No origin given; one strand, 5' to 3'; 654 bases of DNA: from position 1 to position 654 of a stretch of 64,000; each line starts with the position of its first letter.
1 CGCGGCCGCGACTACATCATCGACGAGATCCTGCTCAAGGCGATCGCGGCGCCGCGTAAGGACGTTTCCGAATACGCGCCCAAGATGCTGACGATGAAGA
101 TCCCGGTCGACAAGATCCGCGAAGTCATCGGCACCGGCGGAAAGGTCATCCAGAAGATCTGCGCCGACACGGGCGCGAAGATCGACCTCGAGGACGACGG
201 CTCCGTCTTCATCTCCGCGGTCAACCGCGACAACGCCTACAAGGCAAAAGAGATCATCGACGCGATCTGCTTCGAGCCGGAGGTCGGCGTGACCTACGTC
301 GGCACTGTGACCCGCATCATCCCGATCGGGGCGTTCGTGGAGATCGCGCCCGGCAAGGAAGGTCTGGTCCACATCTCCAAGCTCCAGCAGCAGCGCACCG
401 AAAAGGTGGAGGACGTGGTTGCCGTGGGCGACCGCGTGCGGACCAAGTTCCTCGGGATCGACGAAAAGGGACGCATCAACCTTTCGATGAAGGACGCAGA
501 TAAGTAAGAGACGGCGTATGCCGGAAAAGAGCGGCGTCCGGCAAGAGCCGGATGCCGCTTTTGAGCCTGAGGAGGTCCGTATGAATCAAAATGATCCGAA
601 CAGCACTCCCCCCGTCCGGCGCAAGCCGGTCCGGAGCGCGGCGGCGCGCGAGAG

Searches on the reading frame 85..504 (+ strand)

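Call 85: search_protein_families(library=pfam, alignment_id=A5, max_evalue=0.00001)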
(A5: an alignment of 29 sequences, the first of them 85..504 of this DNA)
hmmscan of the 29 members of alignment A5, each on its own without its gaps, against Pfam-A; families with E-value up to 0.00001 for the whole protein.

A. member 1, window:85-504:+ (140 aa): 2 families
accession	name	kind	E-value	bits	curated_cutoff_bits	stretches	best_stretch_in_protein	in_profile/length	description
PF00575.29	S1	-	9.9e-17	61.5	22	1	64-136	1-74/74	S1 RNA binding domain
PF00013.35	KH_1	-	5.9e-13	48.8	21.5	1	2-59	2-65/66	KH domain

B. families by the number of members that match (of 29 scanned): 26 families (the first 25 are shown)
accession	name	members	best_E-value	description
PF01813.22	ATP-synt_D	1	9.6e-57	ATP synthase subunit D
PF00183.23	HSP90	1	7.4e-50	Hsp90 protein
PF02878.22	PGM_PMM_I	1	1.7e-39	Phosphoglucomutase/phosphomannomutase, alpha/beta/alpha domain I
PF00899.27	ThiF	1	5.2e-39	ThiF family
PF07859.19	Abhydrolase_3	1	6.7e-31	alpha/beta hydrolase fold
PF20434.5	BD-FAE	1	8.6e-29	BD-FAE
PF03547.23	Mem_trans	1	1.5e-25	Membrane transport protein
PF02879.22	PGM_PMM_II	1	3.8e-24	Phosphoglucomutase/phosphomannomutase, alpha/beta/alpha domain II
PF00535.33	Glycos_transf_2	1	2.4e-20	Glycosyl transferase family 2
PF00545.25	Ribonuclease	1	8.5e-20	ribonuclease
PF02880.22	PGM_PMM_III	1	4.9e-19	Phosphoglucomutase/phosphomannomutase, alpha/beta/alpha domain III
PF00575.29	S1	1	9.9e-17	S1 RNA binding domain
PF13847.12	Methyltransf_31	1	6.6e-16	Methyltransferase domain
PF13649.12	Methyltransf_25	1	2.5e-15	Methyltransferase domain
PF08241.18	Methyltransf_11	1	3.3e-15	Methyltransferase domain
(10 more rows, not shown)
